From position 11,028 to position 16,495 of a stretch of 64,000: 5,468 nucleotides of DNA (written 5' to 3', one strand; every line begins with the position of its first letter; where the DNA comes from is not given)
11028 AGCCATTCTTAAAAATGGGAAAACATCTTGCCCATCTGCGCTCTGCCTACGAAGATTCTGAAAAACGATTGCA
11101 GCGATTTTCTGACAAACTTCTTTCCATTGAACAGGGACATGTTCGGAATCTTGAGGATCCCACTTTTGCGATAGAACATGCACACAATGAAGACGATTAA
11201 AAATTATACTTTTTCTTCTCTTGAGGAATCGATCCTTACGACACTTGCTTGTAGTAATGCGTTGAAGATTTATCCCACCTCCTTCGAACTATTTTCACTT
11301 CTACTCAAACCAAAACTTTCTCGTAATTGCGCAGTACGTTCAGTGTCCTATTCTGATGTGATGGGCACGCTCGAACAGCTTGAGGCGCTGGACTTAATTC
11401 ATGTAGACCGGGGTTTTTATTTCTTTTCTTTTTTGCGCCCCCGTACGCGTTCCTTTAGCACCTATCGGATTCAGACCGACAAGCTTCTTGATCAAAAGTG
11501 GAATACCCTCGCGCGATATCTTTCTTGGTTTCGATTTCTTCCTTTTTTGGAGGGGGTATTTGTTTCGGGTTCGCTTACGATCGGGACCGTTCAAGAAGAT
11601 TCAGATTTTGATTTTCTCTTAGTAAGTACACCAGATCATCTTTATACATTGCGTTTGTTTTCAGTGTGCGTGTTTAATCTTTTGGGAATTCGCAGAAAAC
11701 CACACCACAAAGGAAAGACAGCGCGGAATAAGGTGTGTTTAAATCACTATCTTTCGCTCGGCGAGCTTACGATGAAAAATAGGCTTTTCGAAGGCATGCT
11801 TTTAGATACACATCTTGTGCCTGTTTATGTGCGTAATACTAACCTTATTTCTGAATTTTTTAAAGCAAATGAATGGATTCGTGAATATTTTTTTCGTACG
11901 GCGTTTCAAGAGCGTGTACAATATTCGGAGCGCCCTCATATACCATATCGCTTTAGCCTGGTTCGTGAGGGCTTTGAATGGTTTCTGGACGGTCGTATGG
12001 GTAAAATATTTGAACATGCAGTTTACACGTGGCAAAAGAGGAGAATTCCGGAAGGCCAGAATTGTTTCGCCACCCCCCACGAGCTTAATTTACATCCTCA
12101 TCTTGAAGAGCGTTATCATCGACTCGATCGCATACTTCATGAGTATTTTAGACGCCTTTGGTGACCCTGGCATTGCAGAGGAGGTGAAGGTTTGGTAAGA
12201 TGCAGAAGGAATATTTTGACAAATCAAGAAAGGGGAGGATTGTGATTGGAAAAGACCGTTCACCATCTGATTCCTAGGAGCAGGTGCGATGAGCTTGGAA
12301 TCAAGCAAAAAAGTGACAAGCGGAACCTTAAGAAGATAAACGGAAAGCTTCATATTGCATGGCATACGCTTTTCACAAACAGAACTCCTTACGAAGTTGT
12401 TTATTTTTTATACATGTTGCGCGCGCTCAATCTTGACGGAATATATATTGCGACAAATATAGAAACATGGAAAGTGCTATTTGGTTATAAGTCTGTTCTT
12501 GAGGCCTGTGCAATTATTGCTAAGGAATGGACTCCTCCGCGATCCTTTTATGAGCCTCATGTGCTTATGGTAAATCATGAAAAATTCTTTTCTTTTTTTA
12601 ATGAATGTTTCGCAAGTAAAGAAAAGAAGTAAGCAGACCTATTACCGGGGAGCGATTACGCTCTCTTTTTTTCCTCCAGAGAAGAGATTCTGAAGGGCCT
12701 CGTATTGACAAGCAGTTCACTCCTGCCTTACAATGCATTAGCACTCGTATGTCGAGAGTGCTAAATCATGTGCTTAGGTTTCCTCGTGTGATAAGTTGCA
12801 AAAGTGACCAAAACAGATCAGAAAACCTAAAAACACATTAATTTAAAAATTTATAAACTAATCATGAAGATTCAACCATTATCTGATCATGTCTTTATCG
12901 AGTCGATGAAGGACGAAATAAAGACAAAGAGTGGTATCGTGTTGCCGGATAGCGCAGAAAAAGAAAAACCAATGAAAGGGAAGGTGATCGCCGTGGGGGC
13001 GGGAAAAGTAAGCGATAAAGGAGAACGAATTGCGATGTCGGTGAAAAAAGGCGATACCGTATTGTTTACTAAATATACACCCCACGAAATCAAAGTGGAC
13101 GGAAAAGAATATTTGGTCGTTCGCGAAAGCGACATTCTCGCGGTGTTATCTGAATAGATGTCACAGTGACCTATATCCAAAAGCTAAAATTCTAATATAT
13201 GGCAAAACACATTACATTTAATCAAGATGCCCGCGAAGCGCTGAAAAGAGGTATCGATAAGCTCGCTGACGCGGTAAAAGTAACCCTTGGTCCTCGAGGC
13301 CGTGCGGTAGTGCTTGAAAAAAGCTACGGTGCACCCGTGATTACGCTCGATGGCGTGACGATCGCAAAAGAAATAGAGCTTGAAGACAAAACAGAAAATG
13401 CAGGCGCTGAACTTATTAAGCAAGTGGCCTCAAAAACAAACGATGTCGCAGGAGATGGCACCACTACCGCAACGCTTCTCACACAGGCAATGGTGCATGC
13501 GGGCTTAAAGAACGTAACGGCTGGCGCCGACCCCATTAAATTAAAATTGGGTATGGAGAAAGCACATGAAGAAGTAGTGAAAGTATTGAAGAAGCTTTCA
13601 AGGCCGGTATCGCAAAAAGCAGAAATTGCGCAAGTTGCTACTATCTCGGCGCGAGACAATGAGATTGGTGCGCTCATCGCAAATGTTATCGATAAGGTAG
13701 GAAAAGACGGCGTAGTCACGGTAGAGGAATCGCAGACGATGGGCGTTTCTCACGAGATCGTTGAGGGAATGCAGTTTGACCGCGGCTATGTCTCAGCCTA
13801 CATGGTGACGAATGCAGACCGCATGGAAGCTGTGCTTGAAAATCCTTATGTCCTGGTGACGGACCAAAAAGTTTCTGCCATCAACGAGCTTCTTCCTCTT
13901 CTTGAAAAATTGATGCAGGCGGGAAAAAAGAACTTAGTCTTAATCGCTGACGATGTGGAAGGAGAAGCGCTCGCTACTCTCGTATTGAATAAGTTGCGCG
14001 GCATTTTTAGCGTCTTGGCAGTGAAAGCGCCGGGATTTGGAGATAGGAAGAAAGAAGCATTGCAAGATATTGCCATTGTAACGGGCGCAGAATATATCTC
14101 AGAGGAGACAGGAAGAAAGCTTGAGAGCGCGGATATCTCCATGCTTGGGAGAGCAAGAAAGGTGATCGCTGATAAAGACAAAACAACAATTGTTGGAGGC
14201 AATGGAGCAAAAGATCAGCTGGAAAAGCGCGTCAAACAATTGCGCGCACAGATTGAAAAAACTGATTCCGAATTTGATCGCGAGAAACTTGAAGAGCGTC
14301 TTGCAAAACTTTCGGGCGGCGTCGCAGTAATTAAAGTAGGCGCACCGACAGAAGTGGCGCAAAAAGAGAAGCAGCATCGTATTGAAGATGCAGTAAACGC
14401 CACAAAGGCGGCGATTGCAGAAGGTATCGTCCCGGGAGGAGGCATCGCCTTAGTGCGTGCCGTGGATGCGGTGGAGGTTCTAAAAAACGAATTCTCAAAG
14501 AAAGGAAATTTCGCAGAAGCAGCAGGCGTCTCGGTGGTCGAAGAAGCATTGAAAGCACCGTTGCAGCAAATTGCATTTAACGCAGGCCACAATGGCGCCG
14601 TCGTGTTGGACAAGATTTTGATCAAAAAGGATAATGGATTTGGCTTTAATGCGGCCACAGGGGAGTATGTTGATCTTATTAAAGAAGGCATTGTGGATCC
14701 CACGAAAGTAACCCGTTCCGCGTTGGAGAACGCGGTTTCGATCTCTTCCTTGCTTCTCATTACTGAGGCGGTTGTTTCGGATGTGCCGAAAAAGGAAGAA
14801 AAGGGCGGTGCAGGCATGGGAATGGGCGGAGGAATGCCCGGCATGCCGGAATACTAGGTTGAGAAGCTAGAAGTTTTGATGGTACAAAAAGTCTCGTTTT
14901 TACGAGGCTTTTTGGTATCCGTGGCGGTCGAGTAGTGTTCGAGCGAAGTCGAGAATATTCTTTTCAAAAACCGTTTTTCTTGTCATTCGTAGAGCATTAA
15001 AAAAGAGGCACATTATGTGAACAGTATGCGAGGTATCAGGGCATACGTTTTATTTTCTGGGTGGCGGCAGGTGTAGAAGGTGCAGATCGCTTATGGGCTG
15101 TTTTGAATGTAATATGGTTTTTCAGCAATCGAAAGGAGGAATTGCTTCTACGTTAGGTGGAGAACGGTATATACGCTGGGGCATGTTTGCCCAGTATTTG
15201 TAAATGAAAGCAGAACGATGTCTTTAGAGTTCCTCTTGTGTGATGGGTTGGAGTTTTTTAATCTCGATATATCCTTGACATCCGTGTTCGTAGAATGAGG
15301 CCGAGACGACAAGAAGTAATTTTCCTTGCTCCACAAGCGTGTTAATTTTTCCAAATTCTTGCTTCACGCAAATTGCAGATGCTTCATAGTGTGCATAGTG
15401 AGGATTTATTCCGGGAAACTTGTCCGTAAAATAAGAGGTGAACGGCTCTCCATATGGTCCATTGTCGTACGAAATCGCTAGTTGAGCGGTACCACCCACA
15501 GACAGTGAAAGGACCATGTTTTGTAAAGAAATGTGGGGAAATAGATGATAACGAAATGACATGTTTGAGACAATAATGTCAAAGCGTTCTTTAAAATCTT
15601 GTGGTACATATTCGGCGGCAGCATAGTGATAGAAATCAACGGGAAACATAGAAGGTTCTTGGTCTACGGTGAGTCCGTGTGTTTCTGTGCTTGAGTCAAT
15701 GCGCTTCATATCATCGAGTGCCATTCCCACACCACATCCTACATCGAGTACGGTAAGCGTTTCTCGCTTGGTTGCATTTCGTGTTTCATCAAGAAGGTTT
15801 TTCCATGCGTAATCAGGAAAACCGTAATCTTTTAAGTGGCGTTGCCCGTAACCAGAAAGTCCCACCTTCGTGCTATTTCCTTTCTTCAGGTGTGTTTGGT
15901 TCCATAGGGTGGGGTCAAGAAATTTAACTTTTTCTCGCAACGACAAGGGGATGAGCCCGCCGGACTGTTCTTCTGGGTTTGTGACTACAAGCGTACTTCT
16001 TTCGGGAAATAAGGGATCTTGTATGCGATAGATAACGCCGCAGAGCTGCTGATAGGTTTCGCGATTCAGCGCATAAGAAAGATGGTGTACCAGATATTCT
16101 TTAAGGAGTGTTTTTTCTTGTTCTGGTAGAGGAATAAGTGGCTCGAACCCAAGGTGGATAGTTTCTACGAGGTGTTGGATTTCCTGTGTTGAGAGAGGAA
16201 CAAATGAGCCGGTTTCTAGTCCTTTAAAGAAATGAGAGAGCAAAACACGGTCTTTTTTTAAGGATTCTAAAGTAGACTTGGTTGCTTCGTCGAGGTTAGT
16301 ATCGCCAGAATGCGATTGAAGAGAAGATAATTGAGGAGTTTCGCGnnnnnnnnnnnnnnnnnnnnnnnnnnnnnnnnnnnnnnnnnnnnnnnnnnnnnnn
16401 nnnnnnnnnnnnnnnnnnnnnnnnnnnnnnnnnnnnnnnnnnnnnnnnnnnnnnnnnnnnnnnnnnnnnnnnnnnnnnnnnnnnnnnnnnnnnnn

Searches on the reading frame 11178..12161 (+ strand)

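Call 12: search_protein_families(library=pfam, proteins=[window:11178-12161:+], max_evalue=0.001)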
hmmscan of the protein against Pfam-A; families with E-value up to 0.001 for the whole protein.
window:11178-12161:+ (328 aa): 0 families

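Call 43: search_protein_families(library=pfam, proteins=[window:11178-12161:+], max_evalue=1)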
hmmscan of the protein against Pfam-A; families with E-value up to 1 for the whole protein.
window:11178-12161:+ (328 aa): 1 family
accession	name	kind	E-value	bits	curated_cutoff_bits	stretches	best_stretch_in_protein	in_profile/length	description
PF01909.29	NTP_transf_2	-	0.0036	18.1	21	1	125-154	15-44/93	Nucleotidyltransferase domain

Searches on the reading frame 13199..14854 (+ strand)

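Call 13: search_protein_families(library=pfam, proteins=[window:13199-14854:+], max_evalue=0.001)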
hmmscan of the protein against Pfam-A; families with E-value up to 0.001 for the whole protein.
window:13199-14854:+ (552 aa): 1 family
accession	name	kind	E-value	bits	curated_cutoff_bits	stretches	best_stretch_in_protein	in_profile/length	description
PF00118.29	Cpn60_TCP1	-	6.1e-68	230.1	34.3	1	22-528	1-488/490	TCP-1/cpn60 chaperonin family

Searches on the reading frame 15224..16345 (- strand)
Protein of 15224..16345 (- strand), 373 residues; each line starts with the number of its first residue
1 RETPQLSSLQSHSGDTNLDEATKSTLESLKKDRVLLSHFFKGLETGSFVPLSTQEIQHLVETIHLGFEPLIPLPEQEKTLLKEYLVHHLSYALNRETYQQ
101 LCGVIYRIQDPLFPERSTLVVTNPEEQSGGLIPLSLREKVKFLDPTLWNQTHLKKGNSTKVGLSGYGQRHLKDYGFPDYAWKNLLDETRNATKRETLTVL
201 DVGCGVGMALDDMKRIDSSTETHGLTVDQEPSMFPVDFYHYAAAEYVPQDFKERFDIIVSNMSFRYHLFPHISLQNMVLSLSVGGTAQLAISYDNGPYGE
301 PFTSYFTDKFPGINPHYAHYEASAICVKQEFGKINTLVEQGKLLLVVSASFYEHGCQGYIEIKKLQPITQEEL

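Call 13: search_protein_families(library=pfam, proteins=[window:15224-16345:-], max_evalue=0.001)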
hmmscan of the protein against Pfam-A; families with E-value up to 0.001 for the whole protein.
window:15224-16345:- (373 aa): 1 family
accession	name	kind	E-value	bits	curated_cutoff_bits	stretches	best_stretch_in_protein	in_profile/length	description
PF13489.12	Methyltransf_23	-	2.4e-05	24.6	27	1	191-286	18-113/164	Methyltransferase domain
